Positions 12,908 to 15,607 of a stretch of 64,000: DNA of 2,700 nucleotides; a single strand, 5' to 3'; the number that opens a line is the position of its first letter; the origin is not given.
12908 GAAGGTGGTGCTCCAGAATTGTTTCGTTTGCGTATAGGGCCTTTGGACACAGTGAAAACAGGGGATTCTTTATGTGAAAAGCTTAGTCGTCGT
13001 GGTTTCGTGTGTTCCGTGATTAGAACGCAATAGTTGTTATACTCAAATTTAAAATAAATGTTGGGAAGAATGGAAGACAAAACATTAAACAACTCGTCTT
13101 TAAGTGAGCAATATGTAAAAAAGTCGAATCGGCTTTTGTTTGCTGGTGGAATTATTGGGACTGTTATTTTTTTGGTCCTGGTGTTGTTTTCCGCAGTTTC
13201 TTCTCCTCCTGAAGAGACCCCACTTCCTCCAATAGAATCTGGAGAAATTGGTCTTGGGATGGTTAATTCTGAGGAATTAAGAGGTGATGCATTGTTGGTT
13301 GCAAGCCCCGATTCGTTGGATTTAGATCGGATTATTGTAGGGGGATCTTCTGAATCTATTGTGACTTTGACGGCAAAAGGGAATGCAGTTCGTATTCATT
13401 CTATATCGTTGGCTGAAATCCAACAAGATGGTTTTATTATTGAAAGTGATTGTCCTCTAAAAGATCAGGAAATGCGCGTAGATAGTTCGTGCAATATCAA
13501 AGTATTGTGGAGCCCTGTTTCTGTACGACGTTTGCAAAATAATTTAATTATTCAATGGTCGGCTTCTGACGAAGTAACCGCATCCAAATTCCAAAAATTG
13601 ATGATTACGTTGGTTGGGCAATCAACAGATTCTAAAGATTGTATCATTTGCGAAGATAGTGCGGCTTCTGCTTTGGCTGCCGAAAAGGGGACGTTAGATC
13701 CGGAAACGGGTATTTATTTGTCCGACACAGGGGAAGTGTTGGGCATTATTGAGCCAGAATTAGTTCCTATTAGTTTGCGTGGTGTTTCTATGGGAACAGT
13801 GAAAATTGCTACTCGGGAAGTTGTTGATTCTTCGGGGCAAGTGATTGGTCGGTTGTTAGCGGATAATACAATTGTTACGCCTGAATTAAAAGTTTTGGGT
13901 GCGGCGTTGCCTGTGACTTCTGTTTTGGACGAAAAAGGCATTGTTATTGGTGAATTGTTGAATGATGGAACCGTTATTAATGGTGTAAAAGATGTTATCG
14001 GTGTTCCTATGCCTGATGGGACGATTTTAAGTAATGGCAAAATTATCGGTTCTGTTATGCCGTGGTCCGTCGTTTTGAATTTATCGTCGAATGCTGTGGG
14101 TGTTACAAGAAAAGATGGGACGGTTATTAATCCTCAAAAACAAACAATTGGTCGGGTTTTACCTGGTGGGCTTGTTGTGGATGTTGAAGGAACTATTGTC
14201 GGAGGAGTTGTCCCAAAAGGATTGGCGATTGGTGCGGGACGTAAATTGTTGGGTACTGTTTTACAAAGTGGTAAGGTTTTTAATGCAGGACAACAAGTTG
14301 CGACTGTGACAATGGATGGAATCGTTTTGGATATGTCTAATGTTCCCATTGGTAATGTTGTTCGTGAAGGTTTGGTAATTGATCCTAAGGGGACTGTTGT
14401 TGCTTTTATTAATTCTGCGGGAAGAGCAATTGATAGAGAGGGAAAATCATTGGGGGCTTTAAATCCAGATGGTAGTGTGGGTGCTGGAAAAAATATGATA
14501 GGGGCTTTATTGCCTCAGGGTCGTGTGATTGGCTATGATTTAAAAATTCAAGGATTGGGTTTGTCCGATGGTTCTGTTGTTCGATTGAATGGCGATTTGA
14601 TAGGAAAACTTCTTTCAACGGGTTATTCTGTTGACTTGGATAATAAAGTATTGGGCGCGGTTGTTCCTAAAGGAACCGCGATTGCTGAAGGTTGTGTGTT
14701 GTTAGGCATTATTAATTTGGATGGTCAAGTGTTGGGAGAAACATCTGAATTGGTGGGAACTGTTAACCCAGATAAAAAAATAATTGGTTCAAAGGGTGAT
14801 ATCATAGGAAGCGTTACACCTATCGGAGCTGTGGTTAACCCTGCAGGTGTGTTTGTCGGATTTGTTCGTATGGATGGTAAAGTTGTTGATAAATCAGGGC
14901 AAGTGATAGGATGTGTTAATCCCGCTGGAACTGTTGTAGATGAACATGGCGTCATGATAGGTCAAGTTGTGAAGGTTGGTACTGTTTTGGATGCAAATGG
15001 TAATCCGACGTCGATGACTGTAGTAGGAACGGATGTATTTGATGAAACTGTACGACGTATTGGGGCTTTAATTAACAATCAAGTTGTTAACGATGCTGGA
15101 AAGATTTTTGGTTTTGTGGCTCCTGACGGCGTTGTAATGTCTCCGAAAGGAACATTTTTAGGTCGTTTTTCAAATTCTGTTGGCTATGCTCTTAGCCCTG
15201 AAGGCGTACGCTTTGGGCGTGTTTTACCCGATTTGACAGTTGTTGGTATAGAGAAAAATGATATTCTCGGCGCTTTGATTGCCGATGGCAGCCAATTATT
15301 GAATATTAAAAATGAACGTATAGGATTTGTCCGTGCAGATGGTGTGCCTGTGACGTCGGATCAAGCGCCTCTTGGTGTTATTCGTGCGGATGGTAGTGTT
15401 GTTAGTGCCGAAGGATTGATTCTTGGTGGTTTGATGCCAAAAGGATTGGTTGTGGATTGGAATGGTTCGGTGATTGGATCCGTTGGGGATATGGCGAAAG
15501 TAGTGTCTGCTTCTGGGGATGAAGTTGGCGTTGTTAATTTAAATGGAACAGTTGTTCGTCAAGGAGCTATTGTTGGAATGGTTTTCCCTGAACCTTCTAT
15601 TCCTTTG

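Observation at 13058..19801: CagY-like giant VirB10 with about 1500 aa of ~20-residue Gly/Val-rich repeats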

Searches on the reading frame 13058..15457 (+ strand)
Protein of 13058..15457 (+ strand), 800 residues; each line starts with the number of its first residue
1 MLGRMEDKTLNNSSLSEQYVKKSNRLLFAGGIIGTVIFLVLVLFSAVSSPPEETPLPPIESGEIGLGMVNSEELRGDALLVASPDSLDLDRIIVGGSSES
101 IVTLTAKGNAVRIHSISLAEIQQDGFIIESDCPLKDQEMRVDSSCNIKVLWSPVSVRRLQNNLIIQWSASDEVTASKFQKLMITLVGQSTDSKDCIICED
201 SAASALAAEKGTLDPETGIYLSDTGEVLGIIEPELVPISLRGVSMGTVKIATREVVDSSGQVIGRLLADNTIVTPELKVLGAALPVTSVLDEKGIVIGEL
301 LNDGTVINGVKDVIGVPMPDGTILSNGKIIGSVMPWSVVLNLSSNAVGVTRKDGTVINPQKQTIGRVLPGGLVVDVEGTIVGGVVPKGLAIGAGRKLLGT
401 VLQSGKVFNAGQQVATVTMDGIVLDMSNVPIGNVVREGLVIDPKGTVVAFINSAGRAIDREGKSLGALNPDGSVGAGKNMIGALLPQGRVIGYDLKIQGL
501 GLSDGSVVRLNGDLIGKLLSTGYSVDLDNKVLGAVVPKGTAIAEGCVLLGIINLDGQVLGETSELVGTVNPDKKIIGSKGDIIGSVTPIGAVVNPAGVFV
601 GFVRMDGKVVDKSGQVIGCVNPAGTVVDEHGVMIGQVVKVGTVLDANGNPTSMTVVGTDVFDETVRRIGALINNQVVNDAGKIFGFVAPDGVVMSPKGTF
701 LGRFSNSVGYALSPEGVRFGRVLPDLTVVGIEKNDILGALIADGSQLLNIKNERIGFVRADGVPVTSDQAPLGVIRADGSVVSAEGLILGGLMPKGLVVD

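Call 46: predict_structure(alignment_id=A2)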
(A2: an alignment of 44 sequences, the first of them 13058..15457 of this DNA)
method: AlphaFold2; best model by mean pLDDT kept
length: 800 residues; sequences in the alignment: 44
mean_pLDDT: 86.7   pTM: 0.76
mean pLDDT of the five models: 86.7, 85.2, 85.1, 84.7, 83.6
residues with pLDDT >= 90: 518; 70-90: 191; 50-70: 43; < 50: 48
segments of 3 or more residues with pLDDT < 50: 1-15, 17-20, 47-49, 55-75
pLDDT, mean of each block of 10 residues (from residue 1): 38 45 72 89 62 44 33 57 86 72 88 91 86 82 90 84 91 69 88 52 66 88 91 94 92 89 91 92 96 95 95 95 94 96 94 95 95 94 95 90 90 91 92 94 93 89 89 89 94 95 94 92 92 95 93 95 93 92 93 89 94 93 92 90 93 90 90 90 92 96 93 91 96 94 93 92 90 96 94 74
secondary structure, 60 per line:
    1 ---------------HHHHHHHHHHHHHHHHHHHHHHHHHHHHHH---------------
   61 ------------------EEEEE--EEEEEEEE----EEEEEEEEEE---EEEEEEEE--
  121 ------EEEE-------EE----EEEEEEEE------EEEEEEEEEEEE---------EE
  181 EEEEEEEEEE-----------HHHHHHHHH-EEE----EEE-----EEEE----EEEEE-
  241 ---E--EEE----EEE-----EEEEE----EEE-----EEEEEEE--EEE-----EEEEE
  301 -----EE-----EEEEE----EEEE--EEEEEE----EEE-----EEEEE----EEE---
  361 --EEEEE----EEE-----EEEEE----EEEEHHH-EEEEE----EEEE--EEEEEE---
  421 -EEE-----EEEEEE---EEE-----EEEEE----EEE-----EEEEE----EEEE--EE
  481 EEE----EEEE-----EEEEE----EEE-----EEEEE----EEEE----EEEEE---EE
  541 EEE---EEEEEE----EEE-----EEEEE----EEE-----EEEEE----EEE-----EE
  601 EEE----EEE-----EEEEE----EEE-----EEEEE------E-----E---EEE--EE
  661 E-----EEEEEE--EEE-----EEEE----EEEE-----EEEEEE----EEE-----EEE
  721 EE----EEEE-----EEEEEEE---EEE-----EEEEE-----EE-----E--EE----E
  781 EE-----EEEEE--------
elements in order (helices of 4 or more, strands of 3 or more residues): H16-45 E79-83 E86-93 E98-107 E111-118 E127-130 E144-151 E158-169 E179-190 H202-210 E212-214 E219-221 E227-230 E235-239 E247-249 E254-256 E262-266 E271-273 E279-285 E288-290 E296-300 E313-317 E322-325 E328-333 E338-340 E346-350 E355-357 E363-367 E372-374 E380-384 E389-392 E397-401 E406-409 E412-417 E422-424 E430-435 E439-441 E447-451 E456-458 E464-468 E473-476 E479-483 E488-491 E497-501 E506-508 E514-518 E523-526 E531-535 E539-543 E547-552 E557-559 E565-569 E574-576 E582-586 E591-593 E599-603 E608-610 E616-620 E625-627 E633-637 E654-656 E659-661 E667-672 E675-677 E683-686 E691-694 E700-705 E710-712 E718-722 E727-730 E736-742 E746-748 E754-758 E780-782 E788-792

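Call 65: fold_search(model_id=the predicted structure, library=pdb)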
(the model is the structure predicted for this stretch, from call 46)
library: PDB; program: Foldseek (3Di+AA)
matches with E <= 10: 1667; with E <= 0.001: 134
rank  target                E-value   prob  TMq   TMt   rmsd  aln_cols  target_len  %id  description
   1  9g41_A                2.8e-11  0.97  0.11  0.07  29.7      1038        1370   10  Mouse Teneurin2 dimer variant A0B1 (released 2026-01-21)
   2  6ske_A                3.5e-10  0.92  0.10  0.07  29.8      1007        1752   11  Teneurin 2 in complex with Latrophilin 2 Lec domain (released 2020-02-12)
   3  9g42_A                1.1e-09  0.93  0.11  0.07  28.3      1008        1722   12  Mouse Teneurin2 dimer variant A0B0 (released 2026-01-21)
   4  6vhh_A                2.2e-09  0.89  0.10  0.07  31.1      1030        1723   10  Human Teneurin-2 and human Latrophilin-3 binary complex (released 2020-06-03)
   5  2ys4_MODEL_1_A        1.9e-06  1.00  0.12  0.64   3.7       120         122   22  Solution structure of the N-terminal PapD-like domain of HYDIN protein from human (released 2008-04-08)
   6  7som_J                1.9e-06  1.00  0.12  0.14  24.0       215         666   11  Ciliary C2 central pair apparatus isolated from Chlamydomonas reinhardtii (released 2022-04-13)
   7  7ptb                  3.4e-06  1.00  0.12  0.27   4.3       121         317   16  Crystal structure of the SPD-2 domain of human CEP192 (released 2022-04-06)
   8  6bqm                  3.4e-06  1.00  0.11  0.18   9.9       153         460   13  Secreted serine protease VesC from Vibrio cholerae (released 2018-11-28)
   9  9ijj_h                5.1e-06  1.00  0.12  0.07  16.1       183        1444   17  In situ structure of the central apparatus in mouse sperm axoneme. (released 2025-06-04)
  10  6fvi                  7.2e-06  1.00  0.12  0.60   4.7       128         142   15  ASH / PapD-like domain of human CEP192 (PapD-like domain 7) (released 2019-03-20)
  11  9ijj_L                7.2e-06  1.00  0.12  0.36   9.9       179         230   13  In situ structure of the central apparatus in mouse sperm axoneme. (released 2025-06-04)
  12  3gfu_C                8.0e-06  1.00  0.12  0.39  17.4       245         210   12  FaeE-FaeG chaperone-major pilin complex of F4 ac 5/95 fimbriae (released 2009-10-20)
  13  4aq1_A                8.5e-06  0.96  0.11  0.12  27.2       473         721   10  Structure of the SbsB S-layer protein of Geobacillus stearothermophilus PV72p2 in complex with nanobody KB6 (released 2012-06-13)
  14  7n6g_3J               1.1e-05  1.00  0.12  0.23   9.2       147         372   16  C1 of central pair (released 2022-05-18)
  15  3gew_C                1.1e-05  1.00  0.12  0.38  17.9       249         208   11  FaeE-FaeG chaperone-major pilin complex of F4 ad fimbriae (released 2009-10-20)
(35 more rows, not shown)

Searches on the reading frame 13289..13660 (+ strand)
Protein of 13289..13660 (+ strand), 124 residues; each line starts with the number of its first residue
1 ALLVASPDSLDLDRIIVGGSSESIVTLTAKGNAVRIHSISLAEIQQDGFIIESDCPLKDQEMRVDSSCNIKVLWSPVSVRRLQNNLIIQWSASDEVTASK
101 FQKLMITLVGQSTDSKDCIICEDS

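Call 79: search_protein_families(library=pfam, proteins=[window:13289-13660:+], max_evalue=5)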
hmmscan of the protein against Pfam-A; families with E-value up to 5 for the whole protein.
window:13289-13660:+ (124 aa): 3 families
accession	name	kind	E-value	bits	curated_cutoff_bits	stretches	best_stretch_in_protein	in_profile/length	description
PF22073.2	Cep192_D4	-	0.031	14.9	35.5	1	60-110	64-109/112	Cep192 domain 4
PF22544.2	HYDIN_VesB_CFA65-like_Ig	-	0.033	14.9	25.5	1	6-96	6-92/100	HYDIN/CFA65/VesB-like, Ig-like domain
PF15780.11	ASH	-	0.13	12.9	27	1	8-83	12-83/98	Abnormal spindle-like microcephaly-assoc'd, ASPM-SPD-2-Hydin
